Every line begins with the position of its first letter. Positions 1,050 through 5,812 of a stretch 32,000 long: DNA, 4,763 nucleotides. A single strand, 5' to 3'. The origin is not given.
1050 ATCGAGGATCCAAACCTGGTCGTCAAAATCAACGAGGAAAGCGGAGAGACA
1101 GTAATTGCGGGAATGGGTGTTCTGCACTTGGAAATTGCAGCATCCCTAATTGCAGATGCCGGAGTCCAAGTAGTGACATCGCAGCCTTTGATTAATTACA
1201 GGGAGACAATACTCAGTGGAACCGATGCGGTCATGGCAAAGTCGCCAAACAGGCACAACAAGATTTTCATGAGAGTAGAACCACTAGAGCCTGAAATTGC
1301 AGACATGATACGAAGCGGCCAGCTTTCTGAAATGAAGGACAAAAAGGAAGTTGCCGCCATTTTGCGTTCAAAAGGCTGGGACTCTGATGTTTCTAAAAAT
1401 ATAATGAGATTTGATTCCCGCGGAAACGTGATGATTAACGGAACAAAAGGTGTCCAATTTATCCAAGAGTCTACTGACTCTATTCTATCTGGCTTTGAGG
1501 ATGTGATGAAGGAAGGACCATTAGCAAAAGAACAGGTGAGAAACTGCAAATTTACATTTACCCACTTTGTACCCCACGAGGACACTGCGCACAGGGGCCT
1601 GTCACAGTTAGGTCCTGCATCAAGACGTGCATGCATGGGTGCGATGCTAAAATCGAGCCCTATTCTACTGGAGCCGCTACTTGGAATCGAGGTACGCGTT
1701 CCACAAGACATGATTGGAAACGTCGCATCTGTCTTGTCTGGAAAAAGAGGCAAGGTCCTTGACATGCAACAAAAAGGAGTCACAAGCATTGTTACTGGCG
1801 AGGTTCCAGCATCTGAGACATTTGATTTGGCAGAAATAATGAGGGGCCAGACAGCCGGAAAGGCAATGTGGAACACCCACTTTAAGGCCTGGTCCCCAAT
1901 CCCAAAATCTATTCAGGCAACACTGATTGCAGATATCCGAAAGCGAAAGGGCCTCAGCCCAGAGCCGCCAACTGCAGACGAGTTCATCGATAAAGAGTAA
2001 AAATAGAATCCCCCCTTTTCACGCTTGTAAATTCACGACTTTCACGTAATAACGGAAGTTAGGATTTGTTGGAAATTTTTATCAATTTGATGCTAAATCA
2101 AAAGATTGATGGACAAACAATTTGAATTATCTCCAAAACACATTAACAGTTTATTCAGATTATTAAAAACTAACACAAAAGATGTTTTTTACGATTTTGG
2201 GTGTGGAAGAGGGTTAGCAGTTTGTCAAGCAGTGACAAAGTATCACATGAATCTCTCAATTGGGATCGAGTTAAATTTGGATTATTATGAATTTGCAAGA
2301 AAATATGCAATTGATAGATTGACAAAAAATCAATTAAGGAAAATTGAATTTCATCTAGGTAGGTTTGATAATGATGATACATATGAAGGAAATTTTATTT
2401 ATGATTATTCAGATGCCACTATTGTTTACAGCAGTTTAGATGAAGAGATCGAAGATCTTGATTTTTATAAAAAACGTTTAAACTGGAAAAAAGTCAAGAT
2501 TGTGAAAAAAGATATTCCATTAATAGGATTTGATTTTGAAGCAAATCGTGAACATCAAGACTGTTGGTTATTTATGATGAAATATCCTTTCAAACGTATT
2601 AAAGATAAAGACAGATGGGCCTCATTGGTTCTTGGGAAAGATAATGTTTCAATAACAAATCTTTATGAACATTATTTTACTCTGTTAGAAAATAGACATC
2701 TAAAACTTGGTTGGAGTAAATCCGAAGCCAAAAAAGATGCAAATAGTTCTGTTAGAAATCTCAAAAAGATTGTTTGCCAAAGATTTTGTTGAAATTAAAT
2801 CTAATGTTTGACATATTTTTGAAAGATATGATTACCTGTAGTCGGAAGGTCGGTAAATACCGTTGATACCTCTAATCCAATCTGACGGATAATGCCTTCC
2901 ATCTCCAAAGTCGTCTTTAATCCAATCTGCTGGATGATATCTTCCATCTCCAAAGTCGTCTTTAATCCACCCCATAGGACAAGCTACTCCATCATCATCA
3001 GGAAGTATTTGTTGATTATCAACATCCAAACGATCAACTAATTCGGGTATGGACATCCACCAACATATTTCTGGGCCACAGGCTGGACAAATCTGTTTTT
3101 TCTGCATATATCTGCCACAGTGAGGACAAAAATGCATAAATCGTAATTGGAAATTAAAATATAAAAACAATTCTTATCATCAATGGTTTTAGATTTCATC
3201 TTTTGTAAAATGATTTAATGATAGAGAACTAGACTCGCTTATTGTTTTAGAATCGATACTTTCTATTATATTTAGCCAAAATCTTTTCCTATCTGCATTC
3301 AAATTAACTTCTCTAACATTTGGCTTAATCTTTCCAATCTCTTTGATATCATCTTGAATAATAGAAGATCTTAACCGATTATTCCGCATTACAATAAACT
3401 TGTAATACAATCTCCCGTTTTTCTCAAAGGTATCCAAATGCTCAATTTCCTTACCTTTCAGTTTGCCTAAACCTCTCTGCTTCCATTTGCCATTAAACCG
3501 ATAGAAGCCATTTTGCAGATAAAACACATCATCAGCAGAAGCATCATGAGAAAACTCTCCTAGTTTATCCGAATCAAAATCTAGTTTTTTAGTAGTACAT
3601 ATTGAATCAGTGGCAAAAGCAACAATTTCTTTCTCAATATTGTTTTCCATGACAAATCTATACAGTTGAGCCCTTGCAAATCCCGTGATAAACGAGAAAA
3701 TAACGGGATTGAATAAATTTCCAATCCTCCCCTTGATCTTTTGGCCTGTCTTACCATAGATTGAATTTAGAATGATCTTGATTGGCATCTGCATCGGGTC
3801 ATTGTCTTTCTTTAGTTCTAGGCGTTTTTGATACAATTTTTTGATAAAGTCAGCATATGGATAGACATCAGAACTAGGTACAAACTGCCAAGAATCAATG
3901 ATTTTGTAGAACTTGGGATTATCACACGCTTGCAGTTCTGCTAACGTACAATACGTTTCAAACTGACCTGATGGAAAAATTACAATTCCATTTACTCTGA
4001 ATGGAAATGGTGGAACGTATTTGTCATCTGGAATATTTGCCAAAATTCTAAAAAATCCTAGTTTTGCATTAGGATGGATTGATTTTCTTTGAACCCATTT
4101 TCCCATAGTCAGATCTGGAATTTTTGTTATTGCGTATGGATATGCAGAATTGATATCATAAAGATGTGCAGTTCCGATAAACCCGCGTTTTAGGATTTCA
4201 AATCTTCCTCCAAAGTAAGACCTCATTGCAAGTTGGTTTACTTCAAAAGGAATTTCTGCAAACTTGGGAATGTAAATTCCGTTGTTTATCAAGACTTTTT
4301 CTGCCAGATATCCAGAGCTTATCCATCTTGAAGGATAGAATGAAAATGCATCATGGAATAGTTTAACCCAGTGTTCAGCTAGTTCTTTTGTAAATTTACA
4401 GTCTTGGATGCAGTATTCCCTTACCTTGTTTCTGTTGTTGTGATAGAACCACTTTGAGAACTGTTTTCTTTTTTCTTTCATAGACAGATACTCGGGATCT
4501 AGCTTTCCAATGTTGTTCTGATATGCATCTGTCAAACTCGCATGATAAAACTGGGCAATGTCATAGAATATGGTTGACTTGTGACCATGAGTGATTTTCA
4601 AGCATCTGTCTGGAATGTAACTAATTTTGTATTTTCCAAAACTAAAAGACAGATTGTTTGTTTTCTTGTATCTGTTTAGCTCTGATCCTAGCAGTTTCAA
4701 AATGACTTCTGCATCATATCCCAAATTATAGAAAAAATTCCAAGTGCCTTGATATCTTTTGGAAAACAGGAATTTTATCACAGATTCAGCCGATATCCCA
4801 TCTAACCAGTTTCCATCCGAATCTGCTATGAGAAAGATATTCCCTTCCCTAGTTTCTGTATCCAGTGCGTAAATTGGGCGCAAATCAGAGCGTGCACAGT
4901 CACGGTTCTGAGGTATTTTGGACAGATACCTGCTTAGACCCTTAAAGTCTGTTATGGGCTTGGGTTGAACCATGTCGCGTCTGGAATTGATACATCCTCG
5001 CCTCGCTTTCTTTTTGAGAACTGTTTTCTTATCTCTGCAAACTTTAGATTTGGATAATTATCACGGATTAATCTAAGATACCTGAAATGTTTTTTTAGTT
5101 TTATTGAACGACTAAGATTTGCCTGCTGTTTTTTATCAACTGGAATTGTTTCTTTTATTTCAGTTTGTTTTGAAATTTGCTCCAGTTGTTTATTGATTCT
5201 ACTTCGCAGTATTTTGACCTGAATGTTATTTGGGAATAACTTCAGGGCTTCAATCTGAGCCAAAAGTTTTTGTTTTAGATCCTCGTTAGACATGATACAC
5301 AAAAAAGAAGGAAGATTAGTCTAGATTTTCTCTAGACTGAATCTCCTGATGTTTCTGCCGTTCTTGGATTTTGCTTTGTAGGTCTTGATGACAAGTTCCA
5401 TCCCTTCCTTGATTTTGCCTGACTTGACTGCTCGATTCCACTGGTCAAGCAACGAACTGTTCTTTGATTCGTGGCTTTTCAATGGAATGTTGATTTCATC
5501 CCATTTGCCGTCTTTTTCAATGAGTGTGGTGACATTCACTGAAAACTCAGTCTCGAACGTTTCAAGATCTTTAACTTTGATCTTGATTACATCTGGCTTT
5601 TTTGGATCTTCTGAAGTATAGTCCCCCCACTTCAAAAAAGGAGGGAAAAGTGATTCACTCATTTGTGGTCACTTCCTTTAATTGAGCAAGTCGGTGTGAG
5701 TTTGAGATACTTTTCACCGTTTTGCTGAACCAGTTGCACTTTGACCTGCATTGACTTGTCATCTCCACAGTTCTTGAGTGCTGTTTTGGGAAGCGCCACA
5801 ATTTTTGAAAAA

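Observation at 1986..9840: Casposon: a Cas1-integrase, PolB-encoding self-synthesizing transposon with perfect 77-bp TIRs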

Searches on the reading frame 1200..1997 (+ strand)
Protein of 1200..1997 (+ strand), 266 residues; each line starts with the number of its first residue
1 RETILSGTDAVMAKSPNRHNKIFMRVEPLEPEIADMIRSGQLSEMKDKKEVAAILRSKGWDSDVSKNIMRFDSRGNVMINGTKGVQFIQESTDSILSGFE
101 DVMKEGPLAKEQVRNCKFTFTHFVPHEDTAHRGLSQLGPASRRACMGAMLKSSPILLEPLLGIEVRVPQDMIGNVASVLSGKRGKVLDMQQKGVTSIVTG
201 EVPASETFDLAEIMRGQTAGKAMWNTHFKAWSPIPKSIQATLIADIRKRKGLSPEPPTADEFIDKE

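Call 18: find_related_loci(query=window:1200-1997:+, collection=genome_contigs, flank=10000)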
Query window:1200-1997:+ (266 aa) in genome_contigs; peptide patterns used: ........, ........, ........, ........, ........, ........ (x = any residue, [..] = any of these).
500 stretches matched a pattern; 457 encode a relative of the query (tblastn E <= 1e-3); the best 80 are kept; 80 distinct loci.
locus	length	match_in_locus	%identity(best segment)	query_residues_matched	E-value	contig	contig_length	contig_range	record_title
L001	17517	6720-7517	100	1-266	0e+0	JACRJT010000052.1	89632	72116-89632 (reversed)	MAG: Thaumarchaeota archaeon isolate NC_groundwater_1836_Pr3_B-0.1um_40_14 SR-2_scaffold_141_4009888, whole genome shotg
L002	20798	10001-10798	100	1-266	0e+0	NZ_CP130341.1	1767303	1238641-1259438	Candidatus Nitrosotenuis chungbukensis strain MY2 chromosome, complete genome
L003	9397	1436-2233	99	1-266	0e+0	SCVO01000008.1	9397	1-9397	MAG: Candidatus Nitrosotenuis sp. isolate GW928_bin.17 GW928_bin.17-2079, whole genome shotgun sequence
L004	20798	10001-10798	98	1-266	2e-179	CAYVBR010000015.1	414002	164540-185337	MAG TPA_asm: uncultured Candidatus Nitrosotenuis sp. isolate binchicken_co200_70 genome assembly, contig: k141_711678, w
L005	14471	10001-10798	97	1-266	1e-178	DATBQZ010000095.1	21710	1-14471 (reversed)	MAG TPA_asm: Candidatus Nitrosotenuis sp. isolate SMAG_U4116 k141_862756, whole genome shotgun sequence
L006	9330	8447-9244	96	1-266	2e-176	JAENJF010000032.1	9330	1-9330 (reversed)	MAG: Candidatus Nitrosotenuis sp. isolate CoA_2_bin.53 scaffold_2316, whole genome shotgun sequence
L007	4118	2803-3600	88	1-266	7e-172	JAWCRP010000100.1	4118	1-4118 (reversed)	MAG: Candidatus Nitrosotenuis sp. isolate JZ-2_202007_bins_128 JZ-2_202007_bins_128_scaffold_100, whole genome shotgun s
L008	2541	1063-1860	89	1-266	4e-177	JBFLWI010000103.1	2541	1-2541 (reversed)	MAG: Thermoproteota archaeon isolate MAG028 MAG028_103, whole genome shotgun sequence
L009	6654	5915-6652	99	1-246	9e-167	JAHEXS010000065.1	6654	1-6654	MAG: Candidatus Nitrosotenuis sp. isolate nzgw11 NODE_20115_length_6655_cov_2.839455, whole genome shotgun sequence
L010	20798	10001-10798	89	1-266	3e-166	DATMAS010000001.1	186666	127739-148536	MAG TPA_asm: Candidatus Nitrosotenuis sp. isolate SMAG_U13332 k141_120441, whole genome shotgun sequence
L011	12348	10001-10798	89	1-266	9e-166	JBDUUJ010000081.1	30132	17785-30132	MAG: Nitrososphaera sp. isolate NZW_845 k127_12037683, whole genome shotgun sequence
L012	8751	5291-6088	88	1-266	2e-165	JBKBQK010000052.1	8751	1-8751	MAG: Candidatus Nitrosotenuis sp. isolate 21I_052.bin.34 NODE_52_length_8751_cov_4.612751, whole genome shotgun sequence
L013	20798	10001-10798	88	1-266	3e-165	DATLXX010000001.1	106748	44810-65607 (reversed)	MAG TPA_asm: Candidatus Nitrosotenuis sp. isolate SMAG_U13257 k141_399268, whole genome shotgun sequence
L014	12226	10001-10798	88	1-266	3e-165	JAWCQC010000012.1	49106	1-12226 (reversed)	MAG: Candidatus Nitrosotenuis sp. isolate JZ-2_201901_bins_13 JZ-2_201901_bins_13_scaffold_12, whole genome shotgun sequ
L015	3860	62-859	87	1-266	7e-171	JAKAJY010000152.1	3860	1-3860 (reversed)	MAG: archaeon isolate WY4.bin39 NODE_32191_length_3860_cov_1.315832, whole genome shotgun sequence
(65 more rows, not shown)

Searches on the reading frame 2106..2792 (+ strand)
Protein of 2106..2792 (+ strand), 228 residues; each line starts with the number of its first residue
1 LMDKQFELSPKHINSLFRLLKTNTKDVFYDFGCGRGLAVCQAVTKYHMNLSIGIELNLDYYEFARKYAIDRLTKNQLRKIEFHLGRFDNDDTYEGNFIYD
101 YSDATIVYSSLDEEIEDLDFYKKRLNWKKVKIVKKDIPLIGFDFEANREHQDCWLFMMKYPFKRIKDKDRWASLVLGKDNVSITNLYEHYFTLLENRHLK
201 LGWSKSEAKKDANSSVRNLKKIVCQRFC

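Call 8: search_protein_families(library=pfam, proteins=[window:2106-2792:+], max_evalue=0.01)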
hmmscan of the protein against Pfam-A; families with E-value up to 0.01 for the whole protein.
window:2106-2792:+ (228 aa): 2 families
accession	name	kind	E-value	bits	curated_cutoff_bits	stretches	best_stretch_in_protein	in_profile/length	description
PF08123.19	DOT1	-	1.2e-06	28.7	23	1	7-67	25-85/205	Histone methylation protein DOT1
PF13847.12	Methyltransf_31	-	0.0037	17.4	27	1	26-89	5-65/145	Methyltransferase domain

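Call 37: search_protein_families(library=ncbifam, proteins=[window:2106-2792:+], max_evalue=0.01)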
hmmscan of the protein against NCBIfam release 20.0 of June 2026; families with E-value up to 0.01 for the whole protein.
window:2106-2792:+ (228 aa): 1 family
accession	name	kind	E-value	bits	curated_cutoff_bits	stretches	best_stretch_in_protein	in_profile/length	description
NF041081.1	prot_lys_mtase_Arch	equivalog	7.3e-05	22.9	200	1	18-68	3-53/142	protein-lysine N-methyltransferase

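Call 38: search_protein_families(library=phrogs, proteins=[window:2106-2792:+], max_evalue=0.01)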
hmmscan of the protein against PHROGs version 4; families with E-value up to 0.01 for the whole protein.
window:2106-2792:+ (228 aa): 0 families

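Call 59: search_protein_families(library=padloc, proteins=[window:2106-2792:+], max_evalue=0.01)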
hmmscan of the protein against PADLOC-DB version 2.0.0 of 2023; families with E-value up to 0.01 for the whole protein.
window:2106-2792:+ (228 aa): 1 family
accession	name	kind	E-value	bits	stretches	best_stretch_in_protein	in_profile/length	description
PDLC04134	mad2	-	0.00015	18.7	1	5-97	272-358/492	mads_2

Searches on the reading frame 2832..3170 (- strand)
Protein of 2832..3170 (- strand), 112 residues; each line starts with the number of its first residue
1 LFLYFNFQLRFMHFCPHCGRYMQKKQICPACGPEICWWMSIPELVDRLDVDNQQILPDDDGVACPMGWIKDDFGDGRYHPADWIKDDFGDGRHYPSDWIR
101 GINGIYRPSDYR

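Call 8: search_protein_families(library=pfam, proteins=[window:2832-3170:-], max_evalue=0.01)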
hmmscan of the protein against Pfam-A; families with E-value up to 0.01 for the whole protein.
window:2832-3170:- (112 aa): 1 family
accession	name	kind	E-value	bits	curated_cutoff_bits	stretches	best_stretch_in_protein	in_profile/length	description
PF10417.14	1-cysPrx_C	-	0.0072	16.7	21.1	0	58-70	6-19/41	C-terminal domain of 1-Cys peroxiredoxin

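Call 37: search_protein_families(library=ncbifam, proteins=[window:2832-3170:-], max_evalue=0.01)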
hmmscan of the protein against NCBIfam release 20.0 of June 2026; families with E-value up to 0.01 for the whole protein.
window:2832-3170:- (112 aa): 1 family
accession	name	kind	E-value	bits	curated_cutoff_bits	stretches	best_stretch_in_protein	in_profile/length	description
NF009623.0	PRK13130.1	equivalog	0.0072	16.4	68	0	12-34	5-26/56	RNA-protein complex protein Nop10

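Call 38: search_protein_families(library=phrogs, proteins=[window:2832-3170:-], max_evalue=0.01)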
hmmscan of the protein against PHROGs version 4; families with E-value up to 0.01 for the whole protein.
window:2832-3170:- (112 aa): 0 families

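Call 58: search_protein_families(library=pfam, proteins=[window:2832-3170:-], max_evalue=5)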
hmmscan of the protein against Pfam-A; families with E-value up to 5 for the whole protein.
window:2832-3170:- (112 aa): 16 families
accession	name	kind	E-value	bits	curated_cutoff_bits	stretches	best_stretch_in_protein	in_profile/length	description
PF10417.14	1-cysPrx_C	-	0.0072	16.7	21.1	1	58-70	6-19/41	C-terminal domain of 1-Cys peroxiredoxin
PF12773.13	DZR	-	0.016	15.8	27.3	1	13-32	13-31/45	Double zinc ribbon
PF06869.18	DUF1258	-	0.017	15.1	33.1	1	8-41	12-45/253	Protein of unknown function (DUF1258)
PF01783.29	Ribosomal_L32p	-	0.021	15.4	21.3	1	13-32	27-46/56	Ribosomal L32p protein family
PF07191.17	Zn_ribbon_6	-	0.027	14.9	25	1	13-35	17-39/67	Double zinc ribbon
PF18912.6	DZR_2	-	0.027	14.7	27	1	13-31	37-55/56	Double zinc ribbon domain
PF02591.20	Zn_ribbon_9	-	0.073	13.6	29.1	1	13-22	24-33/33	C4-type zinc ribbon domain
PF22795.1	DUF4796_N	-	0.1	12.8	27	1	11-20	18-27/29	DUF4796 N-terminal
PF13248.11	Zn_ribbon_3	-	0.13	12.2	27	1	14-19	18-23/26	zinc-ribbon domain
PF06906.16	DUF1272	-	0.19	12.3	25.3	1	14-35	31-51/57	Protein of unknown function (DUF1272)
PF01485.27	IBR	-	0.2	12.2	24.3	1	12-37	18-53/65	IBR domain, a half RING-finger domain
PF01155.25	HypA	-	0.37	11.3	28.9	1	12-34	70-95/112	Hydrogenase/urease nickel incorporation, metallochaperone, hypA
PF13240.11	Zn_Ribbon_1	-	0.64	10.3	25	0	14-32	1-20/23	zinc-ribbon domain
PF09297.16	Zn_ribbon_NUD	-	0.86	9.8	24.8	0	14-32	5-28/32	NADH pyrophosphatase zinc ribbon domain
PF14446.12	Prok-RING_1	-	2.8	8.4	29.1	0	15-32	7-27/54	Prokaryotic RING finger family 1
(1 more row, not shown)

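Call 59: search_protein_families(library=padloc, proteins=[window:2832-3170:-], max_evalue=0.01)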
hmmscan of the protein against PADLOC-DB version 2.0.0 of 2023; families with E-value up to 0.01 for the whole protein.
window:2832-3170:- (112 aa): 0 families

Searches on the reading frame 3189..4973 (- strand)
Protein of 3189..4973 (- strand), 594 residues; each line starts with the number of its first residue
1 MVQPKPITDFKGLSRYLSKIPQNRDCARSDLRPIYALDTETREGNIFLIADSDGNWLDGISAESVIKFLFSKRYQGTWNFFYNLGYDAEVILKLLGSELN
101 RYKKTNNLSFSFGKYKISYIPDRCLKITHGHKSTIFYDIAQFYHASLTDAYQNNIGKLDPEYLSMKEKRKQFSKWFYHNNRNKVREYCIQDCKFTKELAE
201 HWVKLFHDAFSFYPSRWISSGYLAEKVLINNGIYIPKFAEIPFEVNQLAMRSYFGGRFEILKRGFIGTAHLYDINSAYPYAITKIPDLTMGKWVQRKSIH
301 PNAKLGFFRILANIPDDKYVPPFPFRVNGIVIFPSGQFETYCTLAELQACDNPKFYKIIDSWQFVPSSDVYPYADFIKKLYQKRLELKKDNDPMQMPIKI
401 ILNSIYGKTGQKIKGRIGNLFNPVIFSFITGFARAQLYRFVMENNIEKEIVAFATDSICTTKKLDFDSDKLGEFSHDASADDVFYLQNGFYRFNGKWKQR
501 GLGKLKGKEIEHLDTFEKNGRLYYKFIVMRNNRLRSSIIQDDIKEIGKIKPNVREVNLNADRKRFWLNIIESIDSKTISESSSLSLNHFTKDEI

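Call 8: search_protein_families(library=pfam, proteins=[window:3189-4973:-], max_evalue=0.01)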
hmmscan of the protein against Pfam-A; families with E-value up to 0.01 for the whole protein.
window:3189-4973:- (594 aa): 1 family
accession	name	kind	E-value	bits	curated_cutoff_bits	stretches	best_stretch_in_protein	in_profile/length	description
PF03175.18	DNA_pol_B_2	-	1.8e-25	90.2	25.8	1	151-414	108-391/468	DNA polymerase type B, organellar and viral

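Call 37: search_protein_families(library=ncbifam, proteins=[window:3189-4973:-], max_evalue=0.01)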
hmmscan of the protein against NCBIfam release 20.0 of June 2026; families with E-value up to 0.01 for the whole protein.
window:3189-4973:- (594 aa): 2 families
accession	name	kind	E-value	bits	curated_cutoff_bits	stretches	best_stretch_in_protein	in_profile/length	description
NF004421.0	PRK05762.1-2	equivalog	0.00022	19.7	570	1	375-430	479-531/795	DNA polymerase II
NF008152.0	PRK10904.1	equivalog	0.0047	16.4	441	1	99-183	122-202/271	adenine-specific DNA-methyltransferase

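Call 38: search_protein_families(library=phrogs, proteins=[window:3189-4973:-], max_evalue=0.01)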
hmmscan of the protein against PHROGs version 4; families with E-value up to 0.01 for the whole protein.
window:3189-4973:- (594 aa): 4 families
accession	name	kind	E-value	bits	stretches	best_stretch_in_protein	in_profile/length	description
phrog_11768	-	DNA, RNA and nucleotide metabolism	8.8e-61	207.2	1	26-507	25-532/647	DNA polymerase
phrog_1907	-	DNA, RNA and nucleotide metabolism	1.4e-26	94.3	1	34-508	16-557/629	DNA polymerase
phrog_1252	-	DNA, RNA and nucleotide metabolism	2.2e-08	34.1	1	375-423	380-424/663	DNA polymerase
phrog_262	-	DNA, RNA and nucleotide metabolism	2.5e-05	23.5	1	386-464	504-588/856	DNA polymerase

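Call 48: search_solved_structures(query=window:3189-4973:-, max_evalue=0.01, show_alignments=1)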
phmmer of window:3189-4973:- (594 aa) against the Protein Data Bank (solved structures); distinct sequences matched with E-value up to 0.01: 0.

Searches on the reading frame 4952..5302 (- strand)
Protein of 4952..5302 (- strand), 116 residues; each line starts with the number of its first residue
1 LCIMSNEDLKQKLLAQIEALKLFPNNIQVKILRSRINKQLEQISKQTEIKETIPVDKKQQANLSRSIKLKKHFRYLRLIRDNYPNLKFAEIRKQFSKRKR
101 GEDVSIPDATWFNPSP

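Call 8: search_protein_families(library=pfam, proteins=[window:4952-5302:-], max_evalue=0.01)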
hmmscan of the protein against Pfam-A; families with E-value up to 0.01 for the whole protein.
window:4952-5302:- (116 aa): 0 families

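Call 37: search_protein_families(library=ncbifam, proteins=[window:4952-5302:-], max_evalue=0.01)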
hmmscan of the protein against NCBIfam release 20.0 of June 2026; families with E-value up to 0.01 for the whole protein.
window:4952-5302:- (116 aa): 0 families

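Call 38: search_protein_families(library=phrogs, proteins=[window:4952-5302:-], max_evalue=0.01)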
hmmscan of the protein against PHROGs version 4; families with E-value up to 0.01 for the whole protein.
window:4952-5302:- (116 aa): 1 family
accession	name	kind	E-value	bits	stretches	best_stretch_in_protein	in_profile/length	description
phrog_2130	-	unknown function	0.0098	16.6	0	5-72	13-80/195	-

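Call 58: search_protein_families(library=pfam, proteins=[window:4952-5302:-], max_evalue=5)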
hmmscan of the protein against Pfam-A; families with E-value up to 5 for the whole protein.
window:4952-5302:- (116 aa): 2 families
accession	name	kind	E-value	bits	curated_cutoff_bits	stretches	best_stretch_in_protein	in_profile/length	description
PF09638.15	Ph1570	-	0.039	14.2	27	1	20-69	75-125/156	Ph1570 protein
PF10372.14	CdaS_N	-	1.3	9.6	27.2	1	27-73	5-50/69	Diadenylate cyclase CdaS, N-terminal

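Call 59: search_protein_families(library=padloc, proteins=[window:4952-5302:-], max_evalue=0.01)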
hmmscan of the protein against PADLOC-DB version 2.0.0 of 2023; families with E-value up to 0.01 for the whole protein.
window:4952-5302:- (116 aa): 1 family
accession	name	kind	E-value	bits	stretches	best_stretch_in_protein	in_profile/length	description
PDLC01854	CARF3--CARF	-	0.0034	15.1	1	15-62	146-194/208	-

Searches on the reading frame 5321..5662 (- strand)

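Call 8: search_protein_families(library=pfam, proteins=[window:5321-5662:-], max_evalue=0.01)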
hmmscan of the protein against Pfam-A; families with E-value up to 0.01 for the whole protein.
window:5321-5662:- (113 aa): 0 families

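Call 37: search_protein_families(library=ncbifam, proteins=[window:5321-5662:-], max_evalue=0.01)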
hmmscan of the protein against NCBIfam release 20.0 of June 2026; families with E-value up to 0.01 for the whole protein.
window:5321-5662:- (113 aa): 0 families

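Call 38: search_protein_families(library=phrogs, proteins=[window:5321-5662:-], max_evalue=0.01)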
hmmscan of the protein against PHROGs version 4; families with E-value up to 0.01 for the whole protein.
window:5321-5662:- (113 aa): 0 families

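Call 58: search_protein_families(library=pfam, proteins=[window:5321-5662:-], max_evalue=5)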
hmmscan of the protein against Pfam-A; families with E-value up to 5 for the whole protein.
window:5321-5662:- (113 aa): 2 families
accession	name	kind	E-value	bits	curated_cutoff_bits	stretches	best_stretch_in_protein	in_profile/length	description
PF17471.7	GP63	-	0.028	15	25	1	14-34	30-50/73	Gene product 63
PF03144.31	GTP_EFTU_D2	-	0.18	12.7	30.3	1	79-97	8-28/73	Elongation factor Tu domain 2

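Call 59: search_protein_families(library=padloc, proteins=[window:5321-5662:-], max_evalue=0.01)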
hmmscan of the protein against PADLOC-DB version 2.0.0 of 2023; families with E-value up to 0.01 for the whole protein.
window:5321-5662:- (113 aa): 0 families
